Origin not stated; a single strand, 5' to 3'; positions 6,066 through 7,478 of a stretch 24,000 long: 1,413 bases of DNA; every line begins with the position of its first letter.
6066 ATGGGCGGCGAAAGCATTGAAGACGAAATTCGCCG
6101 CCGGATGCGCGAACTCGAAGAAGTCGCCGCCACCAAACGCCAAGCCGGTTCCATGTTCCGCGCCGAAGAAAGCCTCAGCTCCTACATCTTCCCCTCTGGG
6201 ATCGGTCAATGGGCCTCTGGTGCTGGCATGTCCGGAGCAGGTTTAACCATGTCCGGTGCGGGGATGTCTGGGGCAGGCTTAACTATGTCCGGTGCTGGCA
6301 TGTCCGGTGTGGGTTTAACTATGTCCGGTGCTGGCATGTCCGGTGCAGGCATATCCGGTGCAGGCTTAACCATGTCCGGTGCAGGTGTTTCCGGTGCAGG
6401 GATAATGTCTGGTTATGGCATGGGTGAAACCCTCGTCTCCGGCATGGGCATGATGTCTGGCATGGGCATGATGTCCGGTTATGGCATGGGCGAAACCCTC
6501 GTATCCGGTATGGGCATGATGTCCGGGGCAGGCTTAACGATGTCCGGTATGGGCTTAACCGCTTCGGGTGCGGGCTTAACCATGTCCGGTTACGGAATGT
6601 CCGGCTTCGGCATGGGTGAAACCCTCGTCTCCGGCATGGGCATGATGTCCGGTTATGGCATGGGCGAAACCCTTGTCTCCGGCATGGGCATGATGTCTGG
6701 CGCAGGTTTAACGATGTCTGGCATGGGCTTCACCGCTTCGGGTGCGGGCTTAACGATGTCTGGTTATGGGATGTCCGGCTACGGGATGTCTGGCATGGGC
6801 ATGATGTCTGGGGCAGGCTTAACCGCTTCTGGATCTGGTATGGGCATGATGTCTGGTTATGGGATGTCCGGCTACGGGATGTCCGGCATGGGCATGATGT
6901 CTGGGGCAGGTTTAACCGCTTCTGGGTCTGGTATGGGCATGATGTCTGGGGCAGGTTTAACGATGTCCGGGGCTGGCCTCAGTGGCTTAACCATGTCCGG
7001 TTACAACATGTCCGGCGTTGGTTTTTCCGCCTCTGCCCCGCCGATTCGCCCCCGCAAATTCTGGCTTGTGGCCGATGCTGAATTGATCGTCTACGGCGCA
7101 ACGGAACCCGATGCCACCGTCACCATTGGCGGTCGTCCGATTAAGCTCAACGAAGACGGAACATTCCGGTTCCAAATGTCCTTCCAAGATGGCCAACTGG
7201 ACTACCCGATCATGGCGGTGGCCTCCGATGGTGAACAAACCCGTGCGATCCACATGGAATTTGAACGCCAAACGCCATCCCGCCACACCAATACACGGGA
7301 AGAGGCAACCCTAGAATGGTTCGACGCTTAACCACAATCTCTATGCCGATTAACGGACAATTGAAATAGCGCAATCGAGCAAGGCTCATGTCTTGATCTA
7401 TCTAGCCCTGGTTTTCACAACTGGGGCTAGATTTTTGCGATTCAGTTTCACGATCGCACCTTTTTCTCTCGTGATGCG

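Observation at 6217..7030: About 270-aa Met/Gly/Ser nested tandem repeat inside a Rho_N/DUF4912-like protein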

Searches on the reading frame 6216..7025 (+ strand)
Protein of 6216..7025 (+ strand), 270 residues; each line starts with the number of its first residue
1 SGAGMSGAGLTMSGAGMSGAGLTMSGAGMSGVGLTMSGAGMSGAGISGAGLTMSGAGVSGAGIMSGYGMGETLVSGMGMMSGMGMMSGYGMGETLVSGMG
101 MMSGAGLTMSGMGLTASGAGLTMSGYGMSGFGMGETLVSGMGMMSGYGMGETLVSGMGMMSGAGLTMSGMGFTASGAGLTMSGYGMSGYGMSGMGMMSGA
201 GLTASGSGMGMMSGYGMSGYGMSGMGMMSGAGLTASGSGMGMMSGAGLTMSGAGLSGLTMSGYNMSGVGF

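Call 53: search_solved_structures(query=window:6216-7025:+, max_evalue=10, show_alignments=1)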
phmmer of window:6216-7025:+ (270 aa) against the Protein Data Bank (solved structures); distinct sequences matched with E-value up to 10: 13.
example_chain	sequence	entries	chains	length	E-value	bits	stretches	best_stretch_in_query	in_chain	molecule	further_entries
4yfo_A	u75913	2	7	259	0.0052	19.2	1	2-71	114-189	beta1_ex1 | 6beta1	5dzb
5dn0_A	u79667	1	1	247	0.0066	18.8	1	11-70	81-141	beta1 t1555 loop variant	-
5dqa_A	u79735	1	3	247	0.05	15.9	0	12-57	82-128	t3284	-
5dns_A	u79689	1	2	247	0.064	15.6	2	12-54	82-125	t1428 beta1 loop design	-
4yei_A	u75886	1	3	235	0.07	15.5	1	37-62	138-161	beta1mut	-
4yc5_A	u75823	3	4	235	0.077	15.3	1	37-64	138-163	beta1 | beta1 protein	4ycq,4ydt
5di5_A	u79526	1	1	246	0.13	14.6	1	6-61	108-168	beta1 t801 loop variant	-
1a7q_H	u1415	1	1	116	0.2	14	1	177-221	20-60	IGG1-KAPPA D1.3 FV (HEAVY CHAIN)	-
8r0d_A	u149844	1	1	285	0.66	12.3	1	174-260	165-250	Borneoldehydrogenase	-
1a2y_B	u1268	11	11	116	0.94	11.8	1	177-221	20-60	IGG1-KAPPA D1.3 FV (HEAVY CHAIN) | FV D1.3 | ANTI-HEN EGG WHITE LYSOZYME MONOCLONAL ANTIBODY D1.3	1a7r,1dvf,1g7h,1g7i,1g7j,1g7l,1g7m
1kiq_B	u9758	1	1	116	0.95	11.7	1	177-220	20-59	MONOCLONAL ANTIBODY D1.3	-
1a7n_H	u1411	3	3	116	0.97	11.7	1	177-221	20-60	IGG1-KAPPA D1.3 FV (HEAVY CHAIN)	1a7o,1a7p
2j8k_A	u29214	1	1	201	1.4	11.1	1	11-54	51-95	NP275-NP276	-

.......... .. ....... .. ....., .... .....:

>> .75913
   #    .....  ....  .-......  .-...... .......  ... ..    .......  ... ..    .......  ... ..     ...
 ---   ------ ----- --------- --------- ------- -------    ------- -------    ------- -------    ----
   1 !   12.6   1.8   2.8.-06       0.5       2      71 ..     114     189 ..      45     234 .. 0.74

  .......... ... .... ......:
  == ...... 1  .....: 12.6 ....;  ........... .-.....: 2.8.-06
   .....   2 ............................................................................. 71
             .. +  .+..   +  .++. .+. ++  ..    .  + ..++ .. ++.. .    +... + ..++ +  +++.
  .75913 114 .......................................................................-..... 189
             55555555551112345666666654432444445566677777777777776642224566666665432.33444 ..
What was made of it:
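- On Pentapeptide-repeat beta helix (Pfam Pentapeptide): The only PDB matches are composition-driven, E 0.005 or weaker (call 53).
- There are marginal sequence matches to designed pentapeptide-repeat proteins in the PDB, E 0.005-0.07 (call 53).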

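Call 68: find_homologous_proteins(query=window:6216-7025:+, max_evalue=0.001)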
Query window:6216-7025:+ (270 aa): 23 proteins with E <= 0.001 among 8000 candidates.
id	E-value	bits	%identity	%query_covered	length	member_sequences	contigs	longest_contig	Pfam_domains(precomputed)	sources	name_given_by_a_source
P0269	1.8e-19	88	100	23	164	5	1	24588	-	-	-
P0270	1.2e-13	69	67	16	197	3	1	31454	-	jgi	-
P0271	1.5e-13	69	53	60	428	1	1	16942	PF07498.19,PF16258.12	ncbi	ncbi:DUF4912 domain-containing protein, partial [Roseofilum sp. BLCC_M91]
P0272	1.6e-13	68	64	60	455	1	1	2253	PF07498.19,PF16258.12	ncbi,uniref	ncbi:DUF4912 domain-containing protein, partial [Spirulina sp. 06S082]|uniref:DUF4912 domain-contain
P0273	1.5e-10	59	54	29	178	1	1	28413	-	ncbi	ncbi:MAG: hypothetical protein ACFBSC_14945, partial [Microcoleaceae cyanobacterium]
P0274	6.6e-10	57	48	38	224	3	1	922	-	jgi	jgi:hypothetical protein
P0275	7.2e-10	56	52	48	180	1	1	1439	-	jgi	jgi:hypothetical protein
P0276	2.5e-8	51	41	67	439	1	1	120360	PF07498.19,PF16258.12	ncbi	ncbi:MAG: DUF4912 domain-containing protein, partial [Okeania sp.]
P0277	2.6e-8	51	41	67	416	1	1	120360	PF07498.19,PF16258.12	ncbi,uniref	ncbi:DUF4912 domain-containing protein, partial [Okeania sp.]|uniref:DUF4912 domain-containing prote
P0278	2.6e-7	48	54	54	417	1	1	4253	PF07498.19,PF16258.12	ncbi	ncbi:MAG: DUF4912 domain-containing protein [Cyanobacteria bacterium P01_E01_bin.42]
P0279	6.1e-7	47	46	49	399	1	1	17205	PF07498.19,PF16258.12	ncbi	ncbi:MAG: DUF4912 domain-containing protein, partial [Microcoleaceae cyanobacterium]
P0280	1.3e-6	46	59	50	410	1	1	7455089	PF01134.29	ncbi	ncbi:hypothetical protein EMCRGX_G021455 [Ephydatia muelleri]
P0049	2.0e-6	45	49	41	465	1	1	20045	PF07498.19,PF16258.12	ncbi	-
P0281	5.5e-6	44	50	39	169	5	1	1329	-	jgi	jgi:hypothetical protein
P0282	8.5e-6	43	46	54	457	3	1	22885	PF16258.12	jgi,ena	jgi:hypothetical protein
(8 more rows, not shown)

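Call 70: find_encoding_contigs(protein=P0269, flank=3000, max_places=6)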
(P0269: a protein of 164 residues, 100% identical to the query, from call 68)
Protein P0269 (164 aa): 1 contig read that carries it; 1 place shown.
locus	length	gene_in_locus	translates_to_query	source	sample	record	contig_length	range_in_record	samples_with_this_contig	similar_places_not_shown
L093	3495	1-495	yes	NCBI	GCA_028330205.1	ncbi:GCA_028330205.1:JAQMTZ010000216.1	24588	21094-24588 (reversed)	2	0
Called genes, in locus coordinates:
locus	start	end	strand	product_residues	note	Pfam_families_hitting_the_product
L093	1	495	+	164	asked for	?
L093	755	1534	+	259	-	PF14218:COP23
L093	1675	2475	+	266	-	-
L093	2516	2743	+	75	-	-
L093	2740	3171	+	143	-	PF01850:PIN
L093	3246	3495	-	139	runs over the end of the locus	PF01638:HxlR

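Call 71: list_cluster_members(proteins=[P0269, P0270])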
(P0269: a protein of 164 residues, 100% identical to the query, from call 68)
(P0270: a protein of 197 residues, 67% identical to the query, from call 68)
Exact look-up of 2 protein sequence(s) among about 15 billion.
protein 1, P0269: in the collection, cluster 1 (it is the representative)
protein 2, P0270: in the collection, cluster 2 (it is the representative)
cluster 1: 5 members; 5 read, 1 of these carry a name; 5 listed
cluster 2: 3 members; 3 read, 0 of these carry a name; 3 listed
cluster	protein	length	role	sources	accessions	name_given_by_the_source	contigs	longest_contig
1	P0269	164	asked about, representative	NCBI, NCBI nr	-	-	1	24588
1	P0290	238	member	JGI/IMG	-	hypothetical protein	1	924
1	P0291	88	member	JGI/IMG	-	-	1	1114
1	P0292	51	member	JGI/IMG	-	-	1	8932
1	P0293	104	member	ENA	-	-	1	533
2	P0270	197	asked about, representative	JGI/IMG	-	-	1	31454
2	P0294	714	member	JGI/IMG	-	-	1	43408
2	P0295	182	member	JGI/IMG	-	-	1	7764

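Call 75: find_encoding_contigs(protein=P0294, flank=7000, max_places=2)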
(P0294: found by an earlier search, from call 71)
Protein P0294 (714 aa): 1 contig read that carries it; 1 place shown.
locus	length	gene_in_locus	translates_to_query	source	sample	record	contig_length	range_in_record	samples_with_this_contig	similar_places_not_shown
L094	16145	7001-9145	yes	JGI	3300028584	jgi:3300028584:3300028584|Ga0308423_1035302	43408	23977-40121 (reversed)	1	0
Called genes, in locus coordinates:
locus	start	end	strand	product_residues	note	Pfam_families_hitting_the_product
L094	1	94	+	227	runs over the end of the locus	PF00027:cNMP_binding, PF13545:HTH_Crp_2 (weak)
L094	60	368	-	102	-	PF05402:PqqD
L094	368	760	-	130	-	PF03652:RuvX (weak)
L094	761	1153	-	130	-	-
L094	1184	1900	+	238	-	PF04131:NanE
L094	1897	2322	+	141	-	PF13471:Transglut_core3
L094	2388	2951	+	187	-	PF05685:Uma2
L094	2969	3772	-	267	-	PF03807:F420_oxidored, PF14748:P5CR_dimer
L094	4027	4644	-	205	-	PF04472:SepF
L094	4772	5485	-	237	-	PF01168:Ala_racemase_N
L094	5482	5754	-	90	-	PF12058:PipX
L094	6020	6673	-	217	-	PF01625:PMSR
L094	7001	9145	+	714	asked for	PF07498:Rho_N, PF16258:DUF4912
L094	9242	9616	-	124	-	PF02675:AdoMet_dc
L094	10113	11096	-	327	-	-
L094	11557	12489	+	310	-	PF05235:CHAD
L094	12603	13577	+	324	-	PF13641:Glyco_tranf_2_3, PF00535:Glycos_transf_2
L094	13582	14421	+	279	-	-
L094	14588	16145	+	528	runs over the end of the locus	PF01019:G_glu_transpept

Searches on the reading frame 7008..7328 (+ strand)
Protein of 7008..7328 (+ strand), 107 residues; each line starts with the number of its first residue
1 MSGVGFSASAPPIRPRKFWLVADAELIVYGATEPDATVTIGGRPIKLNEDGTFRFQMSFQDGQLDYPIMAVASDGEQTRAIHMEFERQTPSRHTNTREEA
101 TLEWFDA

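Call 20: search_solved_structures(query=window:7008-7328:+, max_evalue=10, show_alignments=2)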
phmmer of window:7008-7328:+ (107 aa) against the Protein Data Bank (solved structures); distinct sequences matched with E-value up to 10: 1.
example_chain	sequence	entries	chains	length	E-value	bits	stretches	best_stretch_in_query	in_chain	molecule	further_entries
3sy3_A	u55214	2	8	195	0.3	14.6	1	45-97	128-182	GBAA_1210 protein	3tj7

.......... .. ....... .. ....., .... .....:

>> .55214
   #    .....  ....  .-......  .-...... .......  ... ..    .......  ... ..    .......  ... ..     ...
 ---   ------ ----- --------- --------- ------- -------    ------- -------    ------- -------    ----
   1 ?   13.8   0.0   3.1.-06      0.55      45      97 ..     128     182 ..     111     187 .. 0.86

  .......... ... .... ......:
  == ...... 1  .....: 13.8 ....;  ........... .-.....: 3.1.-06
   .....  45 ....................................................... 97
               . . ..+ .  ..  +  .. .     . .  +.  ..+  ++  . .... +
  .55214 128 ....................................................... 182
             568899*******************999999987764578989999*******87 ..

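Call 63: search_solved_structures(query=A3, max_evalue=10, show_alignments=2)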
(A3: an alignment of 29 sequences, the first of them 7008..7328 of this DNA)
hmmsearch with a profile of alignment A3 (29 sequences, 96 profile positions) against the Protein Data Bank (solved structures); distinct sequences matched with E-value up to 10: 29.
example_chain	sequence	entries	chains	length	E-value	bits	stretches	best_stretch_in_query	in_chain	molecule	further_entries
1ug9_A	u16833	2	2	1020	0.07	16.3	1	17-70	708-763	glucodextranase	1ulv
1crz_A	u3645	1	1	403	0.086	16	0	40-60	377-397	TOLB PROTEIN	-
2w8b_B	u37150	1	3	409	0.092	15.9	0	40-60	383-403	PROTEIN TOLB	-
2w8b_A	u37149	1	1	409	0.094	15.9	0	40-60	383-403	PROTEIN TOLB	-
2hqs_A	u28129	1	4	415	0.096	15.9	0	40-60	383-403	Protein tolB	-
4jml_A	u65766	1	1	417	0.1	15.8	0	40-60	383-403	Protein TolB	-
7nst_E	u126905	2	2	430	0.12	15.6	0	40-60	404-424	Tol-Pal system protein TolB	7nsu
3iax_A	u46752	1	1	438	0.12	15.5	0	40-60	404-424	Protein tolB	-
1c5k_A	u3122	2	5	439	0.12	15.5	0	40-60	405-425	PROTEIN (TOLB PROTEIN) | PROTEIN TOLB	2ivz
6pnv_A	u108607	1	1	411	0.17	15.1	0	40-60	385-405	Tol-Pal system protein TolB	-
3snv_A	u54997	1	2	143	0.18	15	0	34-61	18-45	Symfoil-4T/Permutation #1 synthetic protein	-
5hz8_A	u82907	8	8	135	0.31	14.2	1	21-52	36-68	Fatty acid-binding protein, adipocyte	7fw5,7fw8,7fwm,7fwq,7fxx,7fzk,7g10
3o4a_A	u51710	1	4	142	0.32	14.2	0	34-61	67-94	de novo designed beta-trefoil architecture with symmetric primary structure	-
5bvq_A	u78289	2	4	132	0.51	13.5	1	22-53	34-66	fatty acid-binding protein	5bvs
5hz6_A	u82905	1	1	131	0.62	13.3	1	21-52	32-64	Fatty acid-binding protein, adipocyte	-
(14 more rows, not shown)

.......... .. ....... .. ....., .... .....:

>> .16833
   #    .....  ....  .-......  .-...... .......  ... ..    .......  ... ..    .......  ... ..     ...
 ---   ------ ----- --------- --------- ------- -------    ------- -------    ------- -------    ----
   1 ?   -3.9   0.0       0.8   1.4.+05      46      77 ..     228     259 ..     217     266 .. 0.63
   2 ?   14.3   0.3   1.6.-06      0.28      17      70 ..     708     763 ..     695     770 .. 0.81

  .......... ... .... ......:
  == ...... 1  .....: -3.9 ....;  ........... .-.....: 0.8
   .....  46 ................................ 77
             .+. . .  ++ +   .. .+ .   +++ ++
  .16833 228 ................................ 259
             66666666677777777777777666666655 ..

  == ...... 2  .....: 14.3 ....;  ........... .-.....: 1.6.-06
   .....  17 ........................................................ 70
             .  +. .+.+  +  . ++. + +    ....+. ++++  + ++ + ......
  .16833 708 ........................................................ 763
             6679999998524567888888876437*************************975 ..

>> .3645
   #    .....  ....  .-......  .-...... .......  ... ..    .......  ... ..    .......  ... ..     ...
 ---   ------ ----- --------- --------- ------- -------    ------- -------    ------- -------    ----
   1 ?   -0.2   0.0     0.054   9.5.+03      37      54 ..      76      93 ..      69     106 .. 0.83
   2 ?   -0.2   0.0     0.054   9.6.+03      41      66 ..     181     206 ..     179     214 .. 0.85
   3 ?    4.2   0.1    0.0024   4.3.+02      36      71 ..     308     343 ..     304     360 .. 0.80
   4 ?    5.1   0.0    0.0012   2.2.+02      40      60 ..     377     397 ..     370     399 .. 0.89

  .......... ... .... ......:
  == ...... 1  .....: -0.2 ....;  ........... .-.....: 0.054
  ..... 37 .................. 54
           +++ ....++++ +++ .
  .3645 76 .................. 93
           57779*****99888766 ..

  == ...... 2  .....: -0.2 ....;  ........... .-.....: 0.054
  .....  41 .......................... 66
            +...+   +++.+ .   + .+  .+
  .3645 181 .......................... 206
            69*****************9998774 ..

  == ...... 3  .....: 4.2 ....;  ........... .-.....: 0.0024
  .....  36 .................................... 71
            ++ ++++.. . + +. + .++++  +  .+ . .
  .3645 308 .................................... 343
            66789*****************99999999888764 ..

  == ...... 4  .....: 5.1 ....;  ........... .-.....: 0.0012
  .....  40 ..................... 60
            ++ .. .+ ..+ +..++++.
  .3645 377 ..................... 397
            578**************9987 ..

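Call 64: search_protein_families(library=pfam, alignment_id=A3, max_evalue=1)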
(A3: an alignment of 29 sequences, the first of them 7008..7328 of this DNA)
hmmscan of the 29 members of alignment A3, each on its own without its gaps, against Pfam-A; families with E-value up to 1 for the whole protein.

A. member 1, window:7008-7328:+ (107 aa): 3 families
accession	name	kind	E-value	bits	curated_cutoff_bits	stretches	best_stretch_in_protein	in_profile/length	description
PF09136.16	Glucodextran_B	-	0.00035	20.9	27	1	23-80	16-75/83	Glucodextranase, domain B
PF18200.7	Big_11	-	0.029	14.7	25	1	33-58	31-58/87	Bacterial Ig-like domain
PF17936.7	Big_6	-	0.11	13.2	27.6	1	21-77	10-73/83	Bacterial Ig domain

B. families by the number of members that match (of 29 scanned): 11 families
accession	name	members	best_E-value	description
PF09136.16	Glucodextran_B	23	8.9e-06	Glucodextranase, domain B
PF17936.7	Big_6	17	0.0024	Bacterial Ig domain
PF18200.7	Big_11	6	0.017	Bacterial Ig-like domain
PF12733.13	Cadherin-like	4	0.022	Cadherin-like beta sandwich domain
PF18456.6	CmlA_N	2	0.028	Diiron non-heme beta-hydroxylase N-terminal domain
PF18079.6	AglB_L1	2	0.086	Archaeal glycosylation protein B long peripheral domain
PF13620.12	CarboxypepD_reg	1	0.015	Carboxypeptidase regulatory-like domain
PF09690.15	PYST-C1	1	0.04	Plasmodium yoelii subtelomeric region (PYST-C1)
PF07883.17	Cupin_2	1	0.083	Cupin domain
PF13004.13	BACON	1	0.1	Putative binding domain, N-terminal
PF07789.17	DUF1627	1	0.16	Protein of unknown function (DUF1627)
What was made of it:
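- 7077..7262 (+): C-terminal bacterial Ig-like beta sandwich, aa 574-635, the most conserved part of the family. It is preceded by the nearly invariant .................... 23 of 29 diverse members weakly match Pfam Glucodextran_B (best E 8.9e-6) and 17 match Big_6 (call 64).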
